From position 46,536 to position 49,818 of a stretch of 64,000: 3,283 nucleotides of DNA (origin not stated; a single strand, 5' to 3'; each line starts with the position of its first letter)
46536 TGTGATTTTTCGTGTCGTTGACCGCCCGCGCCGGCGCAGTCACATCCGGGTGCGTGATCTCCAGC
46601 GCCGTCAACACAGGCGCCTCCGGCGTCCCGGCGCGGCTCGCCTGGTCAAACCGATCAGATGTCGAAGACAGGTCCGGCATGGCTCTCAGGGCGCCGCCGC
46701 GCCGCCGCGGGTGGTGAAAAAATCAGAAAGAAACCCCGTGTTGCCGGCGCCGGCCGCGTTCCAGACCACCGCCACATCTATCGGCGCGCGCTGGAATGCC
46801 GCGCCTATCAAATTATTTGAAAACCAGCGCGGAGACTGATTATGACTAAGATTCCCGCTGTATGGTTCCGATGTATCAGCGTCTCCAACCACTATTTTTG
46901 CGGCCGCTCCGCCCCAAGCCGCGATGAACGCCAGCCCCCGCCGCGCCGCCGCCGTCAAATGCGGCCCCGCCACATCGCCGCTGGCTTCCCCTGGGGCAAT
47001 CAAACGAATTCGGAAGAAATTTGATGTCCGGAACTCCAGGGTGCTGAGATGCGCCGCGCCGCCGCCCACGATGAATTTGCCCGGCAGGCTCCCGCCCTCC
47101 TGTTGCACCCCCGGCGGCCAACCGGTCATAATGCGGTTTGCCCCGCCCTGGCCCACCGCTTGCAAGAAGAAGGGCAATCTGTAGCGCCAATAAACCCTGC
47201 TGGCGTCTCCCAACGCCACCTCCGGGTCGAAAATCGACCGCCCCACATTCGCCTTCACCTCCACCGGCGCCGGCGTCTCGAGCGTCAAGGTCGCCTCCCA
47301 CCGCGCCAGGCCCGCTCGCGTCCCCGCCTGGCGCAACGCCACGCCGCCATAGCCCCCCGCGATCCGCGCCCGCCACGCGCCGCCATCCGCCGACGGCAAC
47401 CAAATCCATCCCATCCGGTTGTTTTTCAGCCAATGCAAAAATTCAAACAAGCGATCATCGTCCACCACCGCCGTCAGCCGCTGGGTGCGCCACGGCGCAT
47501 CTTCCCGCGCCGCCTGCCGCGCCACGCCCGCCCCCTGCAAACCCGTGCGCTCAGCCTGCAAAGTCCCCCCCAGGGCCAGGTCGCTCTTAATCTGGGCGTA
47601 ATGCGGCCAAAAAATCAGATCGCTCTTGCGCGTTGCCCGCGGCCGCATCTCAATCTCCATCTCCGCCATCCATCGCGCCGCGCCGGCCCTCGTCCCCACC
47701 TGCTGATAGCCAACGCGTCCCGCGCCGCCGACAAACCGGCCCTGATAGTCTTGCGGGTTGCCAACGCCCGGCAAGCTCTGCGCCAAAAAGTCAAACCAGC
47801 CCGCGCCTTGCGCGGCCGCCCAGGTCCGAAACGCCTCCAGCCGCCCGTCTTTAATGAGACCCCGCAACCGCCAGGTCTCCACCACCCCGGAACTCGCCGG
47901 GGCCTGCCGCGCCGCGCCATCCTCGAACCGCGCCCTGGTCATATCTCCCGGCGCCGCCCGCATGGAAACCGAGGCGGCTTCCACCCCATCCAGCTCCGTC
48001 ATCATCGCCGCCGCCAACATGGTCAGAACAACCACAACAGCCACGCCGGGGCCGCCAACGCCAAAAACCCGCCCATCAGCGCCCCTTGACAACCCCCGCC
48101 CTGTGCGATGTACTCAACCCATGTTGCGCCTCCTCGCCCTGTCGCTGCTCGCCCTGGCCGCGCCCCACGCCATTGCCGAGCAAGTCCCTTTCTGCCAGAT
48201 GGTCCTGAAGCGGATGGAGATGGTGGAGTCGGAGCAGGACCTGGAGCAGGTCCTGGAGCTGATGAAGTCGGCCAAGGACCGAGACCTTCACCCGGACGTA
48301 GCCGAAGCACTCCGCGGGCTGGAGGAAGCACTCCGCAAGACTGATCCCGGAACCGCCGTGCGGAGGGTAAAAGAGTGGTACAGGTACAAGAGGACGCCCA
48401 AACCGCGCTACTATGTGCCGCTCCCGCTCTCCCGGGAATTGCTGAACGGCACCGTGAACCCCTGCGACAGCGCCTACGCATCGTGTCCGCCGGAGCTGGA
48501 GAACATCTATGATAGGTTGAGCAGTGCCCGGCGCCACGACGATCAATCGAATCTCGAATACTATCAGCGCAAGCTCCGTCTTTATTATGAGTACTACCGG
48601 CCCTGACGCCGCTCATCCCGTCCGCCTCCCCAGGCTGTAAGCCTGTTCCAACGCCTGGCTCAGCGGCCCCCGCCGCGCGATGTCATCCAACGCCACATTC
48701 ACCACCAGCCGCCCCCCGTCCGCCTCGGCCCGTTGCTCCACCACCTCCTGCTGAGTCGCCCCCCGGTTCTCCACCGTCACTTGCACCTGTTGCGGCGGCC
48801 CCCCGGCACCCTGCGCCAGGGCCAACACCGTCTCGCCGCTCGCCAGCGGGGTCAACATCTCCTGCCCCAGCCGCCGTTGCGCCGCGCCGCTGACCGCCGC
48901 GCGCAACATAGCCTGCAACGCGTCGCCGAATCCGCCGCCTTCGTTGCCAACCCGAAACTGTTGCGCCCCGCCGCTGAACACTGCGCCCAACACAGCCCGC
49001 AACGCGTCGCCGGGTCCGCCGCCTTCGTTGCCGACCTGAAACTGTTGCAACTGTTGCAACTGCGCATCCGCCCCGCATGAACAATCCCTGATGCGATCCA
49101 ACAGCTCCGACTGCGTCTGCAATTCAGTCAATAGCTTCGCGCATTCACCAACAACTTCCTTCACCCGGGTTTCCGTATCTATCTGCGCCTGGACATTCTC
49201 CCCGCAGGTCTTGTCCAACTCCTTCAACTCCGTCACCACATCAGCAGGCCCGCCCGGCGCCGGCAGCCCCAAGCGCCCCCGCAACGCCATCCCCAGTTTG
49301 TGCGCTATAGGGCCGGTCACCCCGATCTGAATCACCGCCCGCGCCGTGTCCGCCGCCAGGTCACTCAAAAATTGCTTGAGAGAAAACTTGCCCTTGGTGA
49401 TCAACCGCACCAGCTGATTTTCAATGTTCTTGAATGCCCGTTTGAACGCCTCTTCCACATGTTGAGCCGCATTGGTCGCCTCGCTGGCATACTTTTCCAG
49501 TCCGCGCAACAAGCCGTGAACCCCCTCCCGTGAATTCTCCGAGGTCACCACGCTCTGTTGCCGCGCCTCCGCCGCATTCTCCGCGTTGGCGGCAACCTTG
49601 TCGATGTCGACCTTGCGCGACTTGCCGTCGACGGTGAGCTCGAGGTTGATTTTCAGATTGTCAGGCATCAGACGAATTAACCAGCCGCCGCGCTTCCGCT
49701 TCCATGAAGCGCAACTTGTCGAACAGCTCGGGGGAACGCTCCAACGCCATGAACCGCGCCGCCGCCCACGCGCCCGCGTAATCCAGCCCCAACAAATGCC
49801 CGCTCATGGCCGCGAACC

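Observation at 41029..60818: Head-less Mu-like element with intact control, transposition, lysis and complete non-contractile tail modules: decaying prophage or transposon-borne tailocin-like system?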

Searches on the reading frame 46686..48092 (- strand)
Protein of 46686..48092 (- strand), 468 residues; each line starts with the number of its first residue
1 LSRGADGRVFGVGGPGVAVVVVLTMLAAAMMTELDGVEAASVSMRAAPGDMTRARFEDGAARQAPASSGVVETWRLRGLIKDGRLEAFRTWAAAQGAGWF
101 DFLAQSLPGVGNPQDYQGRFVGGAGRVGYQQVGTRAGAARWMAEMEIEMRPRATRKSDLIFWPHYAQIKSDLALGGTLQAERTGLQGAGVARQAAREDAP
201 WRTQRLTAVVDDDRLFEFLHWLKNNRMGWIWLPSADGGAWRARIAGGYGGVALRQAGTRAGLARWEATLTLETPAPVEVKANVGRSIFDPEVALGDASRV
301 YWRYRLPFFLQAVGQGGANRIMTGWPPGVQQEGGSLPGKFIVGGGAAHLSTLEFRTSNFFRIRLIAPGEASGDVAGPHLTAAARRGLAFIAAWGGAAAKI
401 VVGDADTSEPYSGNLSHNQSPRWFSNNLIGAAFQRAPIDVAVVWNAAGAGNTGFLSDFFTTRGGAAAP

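Call 5: search_protein_families(library=phrogs, proteins=[window:46686-48092:-], max_evalue=0.001)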
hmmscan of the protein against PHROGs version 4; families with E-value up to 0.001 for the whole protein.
window:46686-48092:- (468 aa): 1 family
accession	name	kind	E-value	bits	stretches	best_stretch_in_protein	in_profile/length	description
phrog_384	-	head and packaging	1.3e-05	25.8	1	48-158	149-258/393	virion structural protein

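Call 10: search_protein_families(library=pfam, proteins=[window:46686-48092:-], max_evalue=0.01)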
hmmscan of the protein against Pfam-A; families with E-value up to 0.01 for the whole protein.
window:46686-48092:- (468 aa): 0 families

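Call 40: search_protein_families(library=pfam, proteins=[window:46686-48092:-], max_evalue=1)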
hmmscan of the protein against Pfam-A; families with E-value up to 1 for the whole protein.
window:46686-48092:- (468 aa): 0 families

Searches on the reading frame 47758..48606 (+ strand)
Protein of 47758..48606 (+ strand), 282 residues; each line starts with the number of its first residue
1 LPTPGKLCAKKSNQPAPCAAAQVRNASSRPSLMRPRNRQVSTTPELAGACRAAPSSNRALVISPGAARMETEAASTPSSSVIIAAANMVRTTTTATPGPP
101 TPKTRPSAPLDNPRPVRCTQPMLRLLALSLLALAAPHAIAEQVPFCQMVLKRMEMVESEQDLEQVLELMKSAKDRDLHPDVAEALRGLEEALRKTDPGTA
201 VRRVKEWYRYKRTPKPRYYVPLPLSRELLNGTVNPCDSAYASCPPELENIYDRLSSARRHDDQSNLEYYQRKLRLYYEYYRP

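Call 83: search_protein_families(library=pfam, proteins=[window:47758-48606:+], max_evalue=0.1)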
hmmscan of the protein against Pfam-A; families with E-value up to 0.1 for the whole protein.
window:47758-48606:+ (282 aa): 1 family
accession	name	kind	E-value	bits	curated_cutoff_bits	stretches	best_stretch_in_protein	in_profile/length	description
PF22215.1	MLKL_N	-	0.01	15.8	27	1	138-195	13-68/142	Mixed lineage kinase domain-like N-terminal domain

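Call 84: search_protein_families(library=padloc, proteins=[window:47758-48606:+], max_evalue=0.01)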
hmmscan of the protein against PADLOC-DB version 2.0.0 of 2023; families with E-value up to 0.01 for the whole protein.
window:47758-48606:+ (282 aa): 0 families
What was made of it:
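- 47758..48606 (+): Oppositely oriented ORF of unknown function between the tape measure and the M-like gene (a moron). The start is uncertain. No family hit (calls 83, 84).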

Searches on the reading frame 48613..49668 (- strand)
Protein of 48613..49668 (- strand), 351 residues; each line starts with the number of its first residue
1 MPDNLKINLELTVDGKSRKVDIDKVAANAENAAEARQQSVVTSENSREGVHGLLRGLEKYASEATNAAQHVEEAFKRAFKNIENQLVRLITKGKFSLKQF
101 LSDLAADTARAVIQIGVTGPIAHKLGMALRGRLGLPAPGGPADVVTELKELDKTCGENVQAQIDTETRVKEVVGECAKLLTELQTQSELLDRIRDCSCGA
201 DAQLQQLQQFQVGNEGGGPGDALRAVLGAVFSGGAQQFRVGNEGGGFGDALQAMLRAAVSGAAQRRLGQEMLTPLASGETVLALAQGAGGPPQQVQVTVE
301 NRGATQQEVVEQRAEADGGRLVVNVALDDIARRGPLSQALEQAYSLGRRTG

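Call 5: search_protein_families(library=phrogs, proteins=[window:48613-49668:-], max_evalue=0.001)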
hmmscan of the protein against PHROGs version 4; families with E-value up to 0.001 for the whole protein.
window:48613-49668:- (351 aa): 11 families
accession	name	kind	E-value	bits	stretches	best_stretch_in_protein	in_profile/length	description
phrog_1716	-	tail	2.2e-13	50.6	1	28-140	688-797/943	tail length tape measure protein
phrog_6747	-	tail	9.3e-10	39.2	1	50-123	184-257/390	tail length tape measure protein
phrog_24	-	tail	1.2e-08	34.5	1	50-348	844-1063/1151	tail length tape measure protein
phrog_2854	-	tail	9.7e-08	32.1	1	32-116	577-664/855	tail length tape measure protein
phrog_16384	-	unknown function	3.1e-07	31.1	1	29-128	198-297/463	-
phrog_20862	-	unknown function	8.6e-06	25.2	1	52-132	507-587/698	-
phrog_339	-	tail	2.5e-05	23.7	1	28-340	864-1119/1123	tail length tape measure protein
phrog_1292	-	tail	3.8e-05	22.5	1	57-128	1155-1226/1523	tail length tape measure protein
phrog_8462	-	tail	8.8e-05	22.4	0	25-328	486-660/672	tail length tape measure protein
phrog_20313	-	unknown function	0.00048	19.9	0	58-128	109-179/478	-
phrog_5189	-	unknown function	0.00078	20.5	0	69-92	37-60/66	-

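Call 40: search_protein_families(library=pfam, proteins=[window:48613-49668:-], max_evalue=1)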
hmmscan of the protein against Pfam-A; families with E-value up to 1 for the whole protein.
window:48613-49668:- (351 aa): 2 families
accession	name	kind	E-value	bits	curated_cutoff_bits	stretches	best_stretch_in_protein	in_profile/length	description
PF09718.15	Tape_meas_lam_C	-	2.1e-17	63.4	23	1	51-122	5-76/76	Lambda phage tail tape-measure protein (Tape_meas_lam_C)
PF10851.13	DUF2652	-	0.024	15.1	22.1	1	163-208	31-76/118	Protein of unknown function (DUF2652)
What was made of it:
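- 48613..49668 (-): Shortened tape measure protein (351 aa). An in-frame internal deletion keeps the N-terminal ~14-25 aa and the C-terminal ~270 aa. Tape_meas_lam_C at residues 51-122 (call 40).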
